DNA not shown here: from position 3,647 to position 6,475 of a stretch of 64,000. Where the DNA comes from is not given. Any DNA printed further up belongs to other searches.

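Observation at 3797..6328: Protein-kinase-like domain fused N-terminally to a ~500-aa polytopic membrane domain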

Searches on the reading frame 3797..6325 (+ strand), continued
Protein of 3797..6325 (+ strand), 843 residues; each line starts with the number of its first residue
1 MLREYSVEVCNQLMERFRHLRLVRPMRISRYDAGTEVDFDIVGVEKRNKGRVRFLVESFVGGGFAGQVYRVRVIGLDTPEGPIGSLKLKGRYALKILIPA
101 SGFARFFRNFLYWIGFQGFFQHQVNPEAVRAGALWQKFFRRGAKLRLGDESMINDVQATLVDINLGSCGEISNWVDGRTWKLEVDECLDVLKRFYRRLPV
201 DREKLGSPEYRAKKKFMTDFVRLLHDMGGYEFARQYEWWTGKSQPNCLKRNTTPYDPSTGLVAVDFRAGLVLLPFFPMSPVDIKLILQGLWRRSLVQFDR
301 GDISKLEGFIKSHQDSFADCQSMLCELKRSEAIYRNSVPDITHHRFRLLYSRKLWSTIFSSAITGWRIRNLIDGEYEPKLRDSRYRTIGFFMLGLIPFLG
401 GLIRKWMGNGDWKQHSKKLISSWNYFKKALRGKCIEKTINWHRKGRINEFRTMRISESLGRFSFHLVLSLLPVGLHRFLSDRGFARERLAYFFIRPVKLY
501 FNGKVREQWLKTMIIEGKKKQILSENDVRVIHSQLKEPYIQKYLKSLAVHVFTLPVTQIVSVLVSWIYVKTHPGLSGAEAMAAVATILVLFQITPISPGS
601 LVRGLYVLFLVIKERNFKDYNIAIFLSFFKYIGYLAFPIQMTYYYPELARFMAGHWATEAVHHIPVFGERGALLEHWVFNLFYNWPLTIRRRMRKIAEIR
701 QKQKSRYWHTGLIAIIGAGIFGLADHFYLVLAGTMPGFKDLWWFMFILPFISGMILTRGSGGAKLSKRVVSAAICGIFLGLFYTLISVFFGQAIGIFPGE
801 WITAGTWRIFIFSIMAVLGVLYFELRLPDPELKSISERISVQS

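Call 29: predict_structure(alignment_id=A1)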
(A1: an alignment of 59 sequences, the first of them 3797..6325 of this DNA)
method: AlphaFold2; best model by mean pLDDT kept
length: 843 residues; sequences in the alignment: 59
mean_pLDDT: 75.7   pTM: 0.66
mean pLDDT of the five models: 75.7, 73.8, 72.4, 67.6, 62.4
residues with pLDDT >= 90: 209; 70-90: 354; 50-70: 189; < 50: 91
segments of 3 or more residues with pLDDT < 50: 115-119, 182-186, 269-281, 295-297, 593-598, 624-626, 630-639, 657-684, 832-843
pLDDT, mean of each block of 10 residues (from residue 1): 72 94 88 93 93 93 75 95 92 84 60 52 84 93 91 93 91 83 52 75 71 86 90 70 69 79 69 42 57 54 91 92 93 76 65 85 88 91 89 78 87 91 94 93 88 90 91 85 85 74 83 76 72 77 67 57 69 67 64 48 58 55 49 47 61 52 32 43 53 73 82 89 84 75 85 88 83 90 84 60 80 87 74 42 41
secondary structure, 60 per line:
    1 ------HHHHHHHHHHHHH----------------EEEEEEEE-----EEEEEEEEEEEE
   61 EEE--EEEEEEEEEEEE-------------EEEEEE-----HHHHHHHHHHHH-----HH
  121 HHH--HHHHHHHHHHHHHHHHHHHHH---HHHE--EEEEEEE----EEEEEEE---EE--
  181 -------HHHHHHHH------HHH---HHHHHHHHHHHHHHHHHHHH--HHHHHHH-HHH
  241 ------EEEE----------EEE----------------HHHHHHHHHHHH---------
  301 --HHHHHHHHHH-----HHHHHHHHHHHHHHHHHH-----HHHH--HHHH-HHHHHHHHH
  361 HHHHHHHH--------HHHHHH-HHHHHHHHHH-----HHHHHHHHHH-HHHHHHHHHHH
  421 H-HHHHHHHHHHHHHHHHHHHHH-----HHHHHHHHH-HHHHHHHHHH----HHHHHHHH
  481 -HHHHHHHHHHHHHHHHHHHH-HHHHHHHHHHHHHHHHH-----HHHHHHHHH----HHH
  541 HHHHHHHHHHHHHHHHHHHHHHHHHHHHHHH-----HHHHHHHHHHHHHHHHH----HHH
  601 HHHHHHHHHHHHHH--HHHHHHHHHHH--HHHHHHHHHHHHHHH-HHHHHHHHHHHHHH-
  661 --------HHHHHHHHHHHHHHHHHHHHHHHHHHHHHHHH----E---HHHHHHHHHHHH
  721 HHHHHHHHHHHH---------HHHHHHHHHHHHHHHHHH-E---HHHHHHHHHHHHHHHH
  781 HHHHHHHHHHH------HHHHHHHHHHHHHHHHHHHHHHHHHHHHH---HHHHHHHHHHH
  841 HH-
elements in order (helices of 4 or more, strands of 3 or more residues): H7-19 E36-43 E49-63 E66-77 E91-96 H102-113 H119-123 H126-146 E156-162 E167-173 H188-195 H208-227 H230-236 E247-250 E261-263 H280-291 H303-312 H318-335 H341-344 H347-350 H352-368 H377-382 H384-393 H399-408 H410-421 H423-443 H449-457 H459-468 H473-480 H482-501 H503-519 H525-533 H538-571 H577-593 H598-614 H617-627 H630-644 H646-659 H669-700 H709-732 H742-759 H765-791 H798-826 H830-842

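Call 31: fold_search(model_id=the predicted structure, library=pdb)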
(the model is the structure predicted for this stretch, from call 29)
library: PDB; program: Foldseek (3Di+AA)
matches with E <= 10: 288; with E <= 0.001: 0
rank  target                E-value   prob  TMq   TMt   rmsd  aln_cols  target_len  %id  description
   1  3zrk_A                2.0e-03  1.00  0.14  0.31   8.1       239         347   14  Identification of 2-(4-pyridyl)thienopyridinones as GSK-3beta inhibitors (released 2011-06-29)
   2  3zrm_A                2.7e-03  1.00  0.15  0.32   8.0       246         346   15  Identification of 2-(4-pyridyl)thienopyridinones as GSK-3beta inhibitors (released 2011-06-29)
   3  2jld_A                4.0e-03  1.00  0.15  0.32   8.6       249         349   14  Extremely Tight Binding of Ruthenium Complex to Glycogen Synthase Kinase 3 (released 2008-12-09)
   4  1q5k_A                4.4e-03  1.00  0.14  0.31   9.0       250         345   14  crystal structure of Glycogen synthase kinase 3 in complexed with inhibitor (released 2004-08-10)
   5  3f7z_B                4.6e-03  1.00  0.15  0.33   8.2       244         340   13  X-ray Co-Crystal Structure of Glycogen Synthase Kinase 3beta in Complex with an Inhibitor (released 2009-03-10)
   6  6ae3_C                5.1e-03  1.00  0.14  0.31   8.1       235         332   12  Crystal structure of GSK3beta complexed with Morin (released 2018-09-19)
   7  3say_A                5.1e-03  1.00  0.14  0.30   8.8       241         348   12  Crystal structure of human glycogen synthase kinase 3 beta (GSK3b) in complex with inhibitor 142 (released 2012-06-13)
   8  6s1j                  5.1e-03  1.00  0.13  0.27   9.2       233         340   12  Crystal Structure of DYRK1A with small molecule inhibitor (released 2019-06-26)
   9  5xs2_A                5.1e-03  0.99  0.15  0.31  19.6       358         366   13  CDK8-CYCC IN COMPLEX WITH COMPOUND 17:3-chloro-4-(4-pyridyl)-1H-pyrrole-2-carboxamide (released 2017-08-09)
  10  6y9s_B                5.6e-03  1.00  0.13  0.30   9.3       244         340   12  Crystal structure of GSK-3b in complex with the imidazo[1,5-a]pyridine-3-carboxamide inhibitor 16 (released 2020-05-20)
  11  3zm9_A                5.6e-03  0.75  0.11  0.23  21.4       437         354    8  The mechanism of allosteric coupling in choline kinase a1 revealed by a rationally designed inhibitor (released 2013-02-27)
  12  4afj_A                5.8e-03  1.00  0.14  0.31   8.0       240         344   12  5-aryl-4-carboxamide-1,3-oxazoles: potent and selective GSK-3 inhibitors (released 2012-02-29)
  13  1q3w_A                5.8e-03  1.00  0.15  0.32   8.6       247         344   15  GSK-3 Beta complexed with Alsterpaullone (released 2003-10-21)
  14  5kpk_A                6.1e-03  1.00  0.14  0.31   8.0       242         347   14  Glycogen Synthase Kinase 3 beta Complexed with BRD0209 (released 2018-03-14)
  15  8auz_A                6.7e-03  1.00  0.14  0.30   8.2       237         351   16  Crystal structure of GSK3 beta (GSK3b) in complex with FL291. (released 2023-04-19)
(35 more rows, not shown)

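Call 34: search_protein_families(library=pfam, proteins=[P0137, P0148, P0164, P0172, P0184, P0217, P0246, P0178, P0196, P0200], max_evalue=0.1)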
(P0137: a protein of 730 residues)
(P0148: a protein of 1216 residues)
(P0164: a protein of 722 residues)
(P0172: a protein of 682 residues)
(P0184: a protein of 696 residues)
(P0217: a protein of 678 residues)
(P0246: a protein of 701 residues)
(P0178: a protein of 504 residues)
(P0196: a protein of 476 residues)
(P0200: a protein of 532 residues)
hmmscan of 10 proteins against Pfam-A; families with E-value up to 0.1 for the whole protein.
P0137 (730 aa): 0 families

P0148 (1216 aa): 1 family
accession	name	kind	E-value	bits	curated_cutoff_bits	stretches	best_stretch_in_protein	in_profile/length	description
PF13472.12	Lipase_GDSL_2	-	0.02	15.8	32.9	1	1101-1189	87-159/178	GDSL-like Lipase/Acylhydrolase family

P0164 (722 aa): 0 families

P0172 (682 aa): 0 families

P0184 (696 aa): 0 families

P0217 (678 aa): 0 families

P0246 (701 aa): 1 family
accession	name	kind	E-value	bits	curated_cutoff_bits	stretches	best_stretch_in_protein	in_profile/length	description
PF09821.14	AAA_assoc_C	-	0.077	14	27.6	0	476-556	25-106/119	C-terminal AAA-associated domain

P0178 (504 aa): 0 families

P0196 (476 aa): 0 families

P0200 (532 aa): 0 families

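Call 37: find_related_loci(query=A2, collection=genome_contigs, flank=6000)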
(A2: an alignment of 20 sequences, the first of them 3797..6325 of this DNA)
Query A2 (843 aa) in genome_contigs; peptide patterns used: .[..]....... (x = any residue, [..] = any of these).
599 stretches matched a pattern (row limit reached: there are more); 589 encode a relative of the query (tblastn E <= 1e-3); the best 80 are kept; 80 distinct loci.
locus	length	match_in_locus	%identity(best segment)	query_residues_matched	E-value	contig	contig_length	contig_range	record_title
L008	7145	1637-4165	94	1-843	0e+0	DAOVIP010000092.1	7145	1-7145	MAG TPA_asm: Candidatus Aminicenantes bacterium isolate CSMAG_1370 CSMAG_1370_k141_3034058_length_7145_cov_10.0000, whol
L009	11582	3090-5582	66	1-833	0e+0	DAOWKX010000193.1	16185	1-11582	MAG TPA_asm: Candidatus Aminicenantes bacterium isolate CSMAG_2106 CSMAG_2106_k141_1209241_length_16185_cov_20.0000, who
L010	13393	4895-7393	62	1-833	0e+0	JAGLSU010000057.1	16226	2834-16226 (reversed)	MAG: Planctomycetota bacterium isolate RS_9_64 ROV157_9.bin.64.fa_57, whole genome shotgun sequence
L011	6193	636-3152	60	1-836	0e+0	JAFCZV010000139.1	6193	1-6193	MAG: Deltaproteobacteria bacterium isolate AB_1215_Bin_118 AB_1215_Bin_118_scaffold_19504, whole genome shotgun sequence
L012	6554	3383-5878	60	1-832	0e+0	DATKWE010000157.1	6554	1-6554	MAG TPA_asm: Desulfobacterales bacterium isolate SMAG_U14154 k141_1128968, whole genome shotgun sequence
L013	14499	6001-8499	61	1-833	0e+0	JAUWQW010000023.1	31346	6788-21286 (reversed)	MAG: Candidatus Aminicenantes bacterium isolate CSMAG_2512 CSMAG_2512_k141_660605_length_31346_cov_12.9915, whole genome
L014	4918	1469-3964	60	1-834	0e+0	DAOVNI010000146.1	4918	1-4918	MAG TPA_asm: Phycisphaerae bacterium isolate CSMAG_1493 CSMAG_1493_k141_588817_length_4918_cov_32.0000, whole genome sho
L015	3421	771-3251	59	1-833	0e+0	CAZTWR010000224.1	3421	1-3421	MAG TPA_asm: uncultured Pirellulales bacterium isolate SRP214966_co5_400 genome assembly, contig: NODE_36249_length_3421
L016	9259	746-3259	59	1-840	0e+0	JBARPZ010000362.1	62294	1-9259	MAG: Sedimentisphaerales bacterium isolate MFD13424_ilm_asm_bin26 k127_325186, whole genome shotgun sequence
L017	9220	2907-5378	59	1-832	0e+0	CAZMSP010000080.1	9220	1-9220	MAG TPA_asm: uncultured Pirellulales bacterium isolate binchicken_co34_222 genome assembly, contig: NODE_13210_length_92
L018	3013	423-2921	58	1-833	0e+0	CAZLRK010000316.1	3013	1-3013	MAG TPA_asm: uncultured Desulfobacterales bacterium isolate SRP077602_co2_250 genome assembly, contig: NODE_49931_length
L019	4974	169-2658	60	1-831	0e+0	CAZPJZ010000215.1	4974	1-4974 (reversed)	MAG TPA_asm: uncultured Pirellulales bacterium isolate binchicken_co327_219 genome assembly, contig: NODE_12247_length_4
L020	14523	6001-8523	58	1-840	0e+0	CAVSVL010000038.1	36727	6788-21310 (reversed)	MAG: uncultured delta proteobacterium isolate MFD05684.bin.2.165 genome assembly, contig: contig_90406, whole genome sho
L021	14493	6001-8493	58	1-833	0e+0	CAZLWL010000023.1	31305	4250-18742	MAG TPA_asm: uncultured Pirellulales bacterium isolate SRP068000_co1_351 genome assembly, contig: NODE_1589_length_31305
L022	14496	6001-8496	59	1-832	0e+0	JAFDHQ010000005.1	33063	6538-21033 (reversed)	MAG: Deltaproteobacteria bacterium isolate Meg22_1214_Bin_280 Meg22_1214_Bin_280_scaffold_3701, whole genome shotgun seq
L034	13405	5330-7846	58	1-839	0e+0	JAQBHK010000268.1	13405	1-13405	MAG: Desulfobacterales bacterium isolate MAG_454_bin-01 454_bin-01_ctg-268, whole genome shotgun sequence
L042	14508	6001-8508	57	1-838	0e+0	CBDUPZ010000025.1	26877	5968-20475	MAG TPA_asm: uncultured bacterium isolate SRR6823441_binner12_Refined_51 genome assembly, contig: ERZ1742239.1969, whole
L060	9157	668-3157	57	1-833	0e+0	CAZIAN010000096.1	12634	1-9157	MAG TPA_asm: uncultured Pirellulales bacterium isolate binchicken_co81_115 genome assembly, contig: NODE_7764_length_126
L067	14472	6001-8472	57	2-831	0e+0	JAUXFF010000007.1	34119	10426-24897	MAG: Candidatus Cloacimonadota bacterium isolate CSMAG_2896 CSMAG_2896_k117_331615_length_34119_cov_17.0000, whole genom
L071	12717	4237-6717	57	4-830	0e+0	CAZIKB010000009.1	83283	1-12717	MAG TPA_asm: uncultured Cytophagia bacterium isolate binchicken_co121_9 genome assembly, contig: NODE_69_length_83283_co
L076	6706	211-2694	57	1-831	0e+0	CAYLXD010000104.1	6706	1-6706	MAG TPA_asm: uncultured Pirellulales bacterium isolate binchicken_co89_495 genome assembly, contig: NODE_24200_length_67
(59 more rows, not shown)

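Call 42: search_protein_families(library=pfam, proteins=[L067:4798-5982:+, L004:10606-11379:+, L060:4207-4689:+, L076:2903-4360:+, L017:908-1471:+, L034:8060-9394:+, L042:5491-5988:+, L020:10160-11596:-], max_evalue=0.01)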
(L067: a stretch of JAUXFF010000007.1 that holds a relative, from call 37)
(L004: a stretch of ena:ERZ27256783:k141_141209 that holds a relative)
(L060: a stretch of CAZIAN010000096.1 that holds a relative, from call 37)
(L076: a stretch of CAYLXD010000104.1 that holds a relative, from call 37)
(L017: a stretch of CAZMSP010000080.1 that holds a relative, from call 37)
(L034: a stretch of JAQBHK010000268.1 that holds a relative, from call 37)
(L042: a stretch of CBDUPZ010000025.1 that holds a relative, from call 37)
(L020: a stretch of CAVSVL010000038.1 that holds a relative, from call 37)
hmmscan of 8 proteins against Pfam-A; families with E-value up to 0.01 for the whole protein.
L067:4798-5982:+ (395 aa): 1 family
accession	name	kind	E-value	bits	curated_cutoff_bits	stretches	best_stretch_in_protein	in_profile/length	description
PF04748.18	Polysacc_deac_2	-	4.9e-66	222.3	27.5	1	171-386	1-211/212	Divergent polysaccharide deacetylase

L004:10606-11379:+ (258 aa): 0 families

L060:4207-4689:+ (161 aa): 0 families

L076:2903-4360:+ (486 aa): 2 families
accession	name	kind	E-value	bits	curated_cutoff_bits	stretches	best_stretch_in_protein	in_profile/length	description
PF04055.27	Radical_SAM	-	5.3e-21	75.9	29.5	1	128-264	2-143/166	Radical SAM superfamily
PF13353.11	Fer4_12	-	1.2e-06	29.2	22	1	131-216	13-99/137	4Fe-4S single cluster domain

L017:908-1471:+ (188 aa): 2 families
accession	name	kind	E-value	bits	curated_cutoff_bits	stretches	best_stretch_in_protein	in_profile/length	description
PF13392.12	HNH_3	-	7.4e-09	35.6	24.8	1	82-111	15-44/46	HNH endonuclease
PF00847.26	AP2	-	2e-07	31.6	33.3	1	124-172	1-52/54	AP2 domain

L034:8060-9394:+ (445 aa): 1 family
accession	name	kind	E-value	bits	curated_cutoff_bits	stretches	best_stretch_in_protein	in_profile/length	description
PF02517.21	Rce1-like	-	1.3e-18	67.5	22.4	1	339-431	2-93/93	Type II CAAX prenyl endopeptidase Rce1-like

L042:5491-5988:+ (166 aa): 1 family
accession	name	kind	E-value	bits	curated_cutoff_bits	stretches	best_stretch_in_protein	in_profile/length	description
PF04608.18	PgpA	-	2.8e-36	125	28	1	10-156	2-139/141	Phosphatidylglycerophosphatase A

L020:10160-11596:- (478 aa): 1 family
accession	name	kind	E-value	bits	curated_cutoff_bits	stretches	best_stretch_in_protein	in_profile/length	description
PF01139.22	RtcB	-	1e-179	598.6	27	1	44-478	1-426/426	tRNA-splicing ligase RtcB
